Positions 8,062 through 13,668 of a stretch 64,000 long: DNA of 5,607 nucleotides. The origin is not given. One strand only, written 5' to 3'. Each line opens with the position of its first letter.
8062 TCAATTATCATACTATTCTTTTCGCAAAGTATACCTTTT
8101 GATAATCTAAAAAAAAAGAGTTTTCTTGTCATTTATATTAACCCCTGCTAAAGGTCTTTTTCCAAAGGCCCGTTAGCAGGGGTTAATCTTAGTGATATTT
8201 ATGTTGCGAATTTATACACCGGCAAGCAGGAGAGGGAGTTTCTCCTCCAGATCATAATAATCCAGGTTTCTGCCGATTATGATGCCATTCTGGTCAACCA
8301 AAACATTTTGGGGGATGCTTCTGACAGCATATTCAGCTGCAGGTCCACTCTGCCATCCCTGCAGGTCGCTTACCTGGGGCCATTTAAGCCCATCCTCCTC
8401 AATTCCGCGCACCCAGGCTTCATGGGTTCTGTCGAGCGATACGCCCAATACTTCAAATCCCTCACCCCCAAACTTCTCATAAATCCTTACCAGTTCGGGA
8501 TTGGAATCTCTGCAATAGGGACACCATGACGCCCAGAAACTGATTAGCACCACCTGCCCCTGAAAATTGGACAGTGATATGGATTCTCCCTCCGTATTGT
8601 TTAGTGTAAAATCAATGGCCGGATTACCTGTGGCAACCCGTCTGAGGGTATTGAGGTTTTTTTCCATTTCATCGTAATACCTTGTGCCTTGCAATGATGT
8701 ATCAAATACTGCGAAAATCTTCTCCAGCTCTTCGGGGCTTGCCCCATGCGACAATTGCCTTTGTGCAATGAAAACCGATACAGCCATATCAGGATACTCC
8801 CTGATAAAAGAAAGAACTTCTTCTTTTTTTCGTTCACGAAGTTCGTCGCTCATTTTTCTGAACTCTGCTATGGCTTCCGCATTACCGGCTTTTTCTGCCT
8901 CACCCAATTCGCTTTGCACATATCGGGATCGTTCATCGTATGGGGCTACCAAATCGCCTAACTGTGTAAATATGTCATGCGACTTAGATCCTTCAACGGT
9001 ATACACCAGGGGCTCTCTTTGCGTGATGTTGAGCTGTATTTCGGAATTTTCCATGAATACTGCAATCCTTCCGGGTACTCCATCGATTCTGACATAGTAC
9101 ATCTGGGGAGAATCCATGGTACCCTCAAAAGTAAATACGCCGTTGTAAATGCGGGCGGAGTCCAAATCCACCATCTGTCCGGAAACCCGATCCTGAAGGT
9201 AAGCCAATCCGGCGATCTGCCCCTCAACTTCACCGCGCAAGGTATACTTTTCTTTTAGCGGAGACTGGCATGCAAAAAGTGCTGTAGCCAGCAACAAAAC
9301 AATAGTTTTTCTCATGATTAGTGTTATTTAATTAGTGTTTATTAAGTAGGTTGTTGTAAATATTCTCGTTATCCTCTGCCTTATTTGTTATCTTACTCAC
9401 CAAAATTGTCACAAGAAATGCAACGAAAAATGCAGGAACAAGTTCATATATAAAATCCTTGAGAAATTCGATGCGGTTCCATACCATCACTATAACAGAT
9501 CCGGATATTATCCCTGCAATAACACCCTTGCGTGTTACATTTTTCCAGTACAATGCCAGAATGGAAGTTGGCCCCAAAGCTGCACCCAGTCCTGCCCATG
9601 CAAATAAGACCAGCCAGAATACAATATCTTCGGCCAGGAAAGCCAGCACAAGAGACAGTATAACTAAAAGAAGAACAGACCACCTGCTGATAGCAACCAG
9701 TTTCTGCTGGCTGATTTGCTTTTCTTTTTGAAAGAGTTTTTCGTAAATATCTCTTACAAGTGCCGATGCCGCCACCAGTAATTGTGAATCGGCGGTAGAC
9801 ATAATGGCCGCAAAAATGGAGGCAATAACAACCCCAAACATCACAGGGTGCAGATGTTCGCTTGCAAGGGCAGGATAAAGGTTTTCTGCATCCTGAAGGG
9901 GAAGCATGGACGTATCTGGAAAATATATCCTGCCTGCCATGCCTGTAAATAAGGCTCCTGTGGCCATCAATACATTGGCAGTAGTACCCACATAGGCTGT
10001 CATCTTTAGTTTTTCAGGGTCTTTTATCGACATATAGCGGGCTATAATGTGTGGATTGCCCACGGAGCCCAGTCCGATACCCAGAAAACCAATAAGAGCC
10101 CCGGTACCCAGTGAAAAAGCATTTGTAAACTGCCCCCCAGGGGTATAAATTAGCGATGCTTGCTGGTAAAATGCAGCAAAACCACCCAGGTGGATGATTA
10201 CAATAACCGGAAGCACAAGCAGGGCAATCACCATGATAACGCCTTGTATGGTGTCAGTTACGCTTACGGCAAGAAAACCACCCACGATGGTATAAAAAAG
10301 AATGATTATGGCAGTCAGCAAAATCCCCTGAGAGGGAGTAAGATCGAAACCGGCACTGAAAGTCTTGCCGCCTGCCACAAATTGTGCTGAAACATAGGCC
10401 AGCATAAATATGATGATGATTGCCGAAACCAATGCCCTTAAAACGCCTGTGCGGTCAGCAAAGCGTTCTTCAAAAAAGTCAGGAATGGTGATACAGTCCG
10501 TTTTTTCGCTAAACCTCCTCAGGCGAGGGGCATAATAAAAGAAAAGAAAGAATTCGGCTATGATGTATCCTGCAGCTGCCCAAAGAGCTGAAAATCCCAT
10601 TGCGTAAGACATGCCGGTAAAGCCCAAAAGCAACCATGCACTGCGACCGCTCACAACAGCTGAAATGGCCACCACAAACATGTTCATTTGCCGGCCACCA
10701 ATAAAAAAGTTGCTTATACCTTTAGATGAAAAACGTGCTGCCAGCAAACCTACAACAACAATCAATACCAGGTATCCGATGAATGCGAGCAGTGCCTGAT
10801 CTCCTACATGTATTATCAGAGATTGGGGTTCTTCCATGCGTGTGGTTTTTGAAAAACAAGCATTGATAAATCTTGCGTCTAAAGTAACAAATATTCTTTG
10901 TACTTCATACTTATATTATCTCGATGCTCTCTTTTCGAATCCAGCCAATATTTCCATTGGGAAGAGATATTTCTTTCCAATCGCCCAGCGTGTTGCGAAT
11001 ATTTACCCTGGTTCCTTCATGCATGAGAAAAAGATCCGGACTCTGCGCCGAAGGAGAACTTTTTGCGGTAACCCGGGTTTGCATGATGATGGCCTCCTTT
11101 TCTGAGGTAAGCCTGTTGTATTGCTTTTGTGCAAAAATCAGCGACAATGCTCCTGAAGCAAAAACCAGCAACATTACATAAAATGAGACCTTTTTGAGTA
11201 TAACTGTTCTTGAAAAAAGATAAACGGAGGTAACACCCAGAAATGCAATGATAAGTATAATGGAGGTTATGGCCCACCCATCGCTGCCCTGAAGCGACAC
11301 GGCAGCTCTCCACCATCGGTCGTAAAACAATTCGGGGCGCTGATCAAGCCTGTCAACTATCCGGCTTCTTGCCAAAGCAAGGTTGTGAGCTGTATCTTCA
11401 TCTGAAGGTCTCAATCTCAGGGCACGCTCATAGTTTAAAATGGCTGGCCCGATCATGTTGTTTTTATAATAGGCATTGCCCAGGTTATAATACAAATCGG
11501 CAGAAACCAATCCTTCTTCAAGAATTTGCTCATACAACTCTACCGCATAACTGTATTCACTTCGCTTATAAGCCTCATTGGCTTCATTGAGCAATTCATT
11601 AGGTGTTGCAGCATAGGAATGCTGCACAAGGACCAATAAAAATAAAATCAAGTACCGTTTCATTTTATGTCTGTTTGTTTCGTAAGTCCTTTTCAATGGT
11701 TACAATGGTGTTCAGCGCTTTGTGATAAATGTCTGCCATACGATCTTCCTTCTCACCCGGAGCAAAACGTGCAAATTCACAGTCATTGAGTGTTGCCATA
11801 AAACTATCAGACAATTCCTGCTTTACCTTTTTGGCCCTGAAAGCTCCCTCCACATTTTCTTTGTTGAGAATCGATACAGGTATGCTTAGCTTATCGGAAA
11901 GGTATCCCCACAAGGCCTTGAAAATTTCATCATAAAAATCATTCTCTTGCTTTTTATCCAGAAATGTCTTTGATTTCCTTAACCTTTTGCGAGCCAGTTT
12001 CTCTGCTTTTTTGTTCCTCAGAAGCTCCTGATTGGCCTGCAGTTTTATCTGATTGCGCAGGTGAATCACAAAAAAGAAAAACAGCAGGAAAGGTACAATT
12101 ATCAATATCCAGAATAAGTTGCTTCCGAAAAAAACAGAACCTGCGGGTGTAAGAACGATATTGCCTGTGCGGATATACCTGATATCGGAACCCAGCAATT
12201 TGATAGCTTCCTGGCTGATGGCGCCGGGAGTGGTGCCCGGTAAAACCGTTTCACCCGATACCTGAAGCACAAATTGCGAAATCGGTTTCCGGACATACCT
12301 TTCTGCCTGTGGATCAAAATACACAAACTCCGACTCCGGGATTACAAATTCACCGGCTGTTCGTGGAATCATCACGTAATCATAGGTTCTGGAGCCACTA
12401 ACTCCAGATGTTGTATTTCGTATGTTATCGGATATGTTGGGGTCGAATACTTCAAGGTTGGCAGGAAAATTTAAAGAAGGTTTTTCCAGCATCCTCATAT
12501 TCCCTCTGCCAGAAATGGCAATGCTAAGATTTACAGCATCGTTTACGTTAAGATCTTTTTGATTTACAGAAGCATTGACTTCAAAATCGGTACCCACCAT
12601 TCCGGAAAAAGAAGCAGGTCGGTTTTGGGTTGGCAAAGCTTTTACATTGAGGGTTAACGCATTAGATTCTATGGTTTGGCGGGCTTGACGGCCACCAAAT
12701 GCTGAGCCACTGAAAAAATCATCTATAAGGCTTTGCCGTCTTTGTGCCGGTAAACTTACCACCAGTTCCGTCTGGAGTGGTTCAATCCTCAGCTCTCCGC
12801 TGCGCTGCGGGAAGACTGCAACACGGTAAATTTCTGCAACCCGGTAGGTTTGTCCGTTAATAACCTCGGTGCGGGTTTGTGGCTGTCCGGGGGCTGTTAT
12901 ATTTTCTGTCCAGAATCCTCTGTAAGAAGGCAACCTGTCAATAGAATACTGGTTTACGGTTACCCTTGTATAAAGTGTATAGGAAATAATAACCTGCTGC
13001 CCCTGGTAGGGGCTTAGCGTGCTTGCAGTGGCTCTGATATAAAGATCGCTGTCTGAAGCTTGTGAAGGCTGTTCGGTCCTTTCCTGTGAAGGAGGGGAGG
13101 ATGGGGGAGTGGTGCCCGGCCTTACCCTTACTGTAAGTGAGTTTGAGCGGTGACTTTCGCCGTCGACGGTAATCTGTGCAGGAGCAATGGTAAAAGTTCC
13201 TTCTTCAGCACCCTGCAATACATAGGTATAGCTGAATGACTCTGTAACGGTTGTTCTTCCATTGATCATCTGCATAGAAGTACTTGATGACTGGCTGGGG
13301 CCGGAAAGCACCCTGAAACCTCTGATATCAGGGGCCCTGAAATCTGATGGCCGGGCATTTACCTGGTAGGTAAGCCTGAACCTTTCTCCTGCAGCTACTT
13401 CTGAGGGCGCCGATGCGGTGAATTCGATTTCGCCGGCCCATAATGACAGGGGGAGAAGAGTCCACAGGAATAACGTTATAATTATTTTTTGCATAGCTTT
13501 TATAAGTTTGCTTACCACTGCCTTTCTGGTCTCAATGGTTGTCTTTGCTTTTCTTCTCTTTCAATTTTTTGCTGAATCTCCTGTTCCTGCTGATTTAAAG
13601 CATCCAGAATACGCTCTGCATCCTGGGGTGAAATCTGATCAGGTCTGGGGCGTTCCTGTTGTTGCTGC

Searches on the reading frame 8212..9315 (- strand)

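Call 75: search_protein_families(library=pfam, proteins=[window:8212-9315:-], max_evalue=0.00001)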
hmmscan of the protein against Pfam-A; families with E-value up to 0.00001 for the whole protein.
window:8212-9315:- (367 aa): 6 families
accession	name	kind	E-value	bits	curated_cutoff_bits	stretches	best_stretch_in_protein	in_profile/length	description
PF00578.27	AhpC-TSA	-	2.2e-23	83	26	1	230-346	2-121/124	AhpC/TSA family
PF14289.11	DUF4369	-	1.9e-19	70.4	25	1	24-116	1-91/91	Domain of unknown function (DUF4369)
PF08534.16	Redoxin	-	2.3e-18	66.8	26.6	1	229-352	2-134/148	Redoxin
PF13905.12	Thioredoxin_8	-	1.1e-15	58.2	27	1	253-345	1-93/94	Thioredoxin-like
PF00085.26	Thioredoxin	-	3.3e-06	27.5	23.5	0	253-295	18-59/103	Thioredoxin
PF00255.25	GSHPx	-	5.4e-06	26.4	27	0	235-292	3-59/108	Glutathione peroxidase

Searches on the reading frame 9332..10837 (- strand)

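Call 75: search_protein_families(library=pfam, proteins=[window:9332-10837:-], max_evalue=0.00001)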
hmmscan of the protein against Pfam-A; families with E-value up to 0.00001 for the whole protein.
window:9332-10837:- (501 aa): 1 family
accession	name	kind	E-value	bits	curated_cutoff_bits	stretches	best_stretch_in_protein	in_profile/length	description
PF00474.23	SSF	-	2.5e-78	264.2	22.8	1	44-446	1-406/406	Sodium:solute symporter family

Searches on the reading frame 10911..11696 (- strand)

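Call 75: search_protein_families(library=pfam, proteins=[window:10911-11696:-], max_evalue=0.00001)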
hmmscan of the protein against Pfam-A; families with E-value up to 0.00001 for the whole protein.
window:10911-11696:- (261 aa): 3 families
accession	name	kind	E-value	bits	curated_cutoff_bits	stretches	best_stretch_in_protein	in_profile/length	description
PF00515.34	TPR_1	-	2.8e-10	40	27.8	1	66-99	1-34/34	Tetratricopeptide repeat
PF07719.23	TPR_2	-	8.1e-08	32.3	27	1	66-99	1-34/34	Tetratricopeptide repeat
PF13414.12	TPR_11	-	7.4e-07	29.2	26.8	0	85-109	13-37/42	TPR repeat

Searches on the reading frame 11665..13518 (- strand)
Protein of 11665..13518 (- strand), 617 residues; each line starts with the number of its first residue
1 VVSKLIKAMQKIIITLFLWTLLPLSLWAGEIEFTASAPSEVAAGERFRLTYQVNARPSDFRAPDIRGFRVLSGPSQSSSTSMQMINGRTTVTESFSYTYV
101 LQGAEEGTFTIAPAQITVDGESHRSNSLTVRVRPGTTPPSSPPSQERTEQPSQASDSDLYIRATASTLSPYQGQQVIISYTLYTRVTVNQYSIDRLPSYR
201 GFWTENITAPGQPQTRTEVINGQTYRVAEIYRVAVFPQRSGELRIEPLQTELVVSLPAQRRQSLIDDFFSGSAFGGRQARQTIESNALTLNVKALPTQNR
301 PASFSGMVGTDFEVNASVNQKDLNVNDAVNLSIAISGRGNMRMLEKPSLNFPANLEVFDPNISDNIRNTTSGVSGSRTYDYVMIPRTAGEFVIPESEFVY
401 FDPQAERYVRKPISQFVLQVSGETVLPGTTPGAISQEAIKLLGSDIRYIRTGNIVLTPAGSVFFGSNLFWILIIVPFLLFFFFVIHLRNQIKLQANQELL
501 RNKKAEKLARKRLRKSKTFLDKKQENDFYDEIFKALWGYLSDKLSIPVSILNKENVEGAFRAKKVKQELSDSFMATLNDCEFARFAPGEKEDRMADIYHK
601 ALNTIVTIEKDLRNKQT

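Call 75: search_protein_families(library=pfam, proteins=[window:11665-13518:-], max_evalue=0.00001)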
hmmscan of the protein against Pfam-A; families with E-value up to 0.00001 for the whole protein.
window:11665-13518:- (617 aa): 1 family
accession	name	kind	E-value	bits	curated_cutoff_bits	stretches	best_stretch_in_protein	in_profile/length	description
PF13584.12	BatD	-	1.1e-43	148.2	24.1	2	35-132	2-92/92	BatD DUF11 like domain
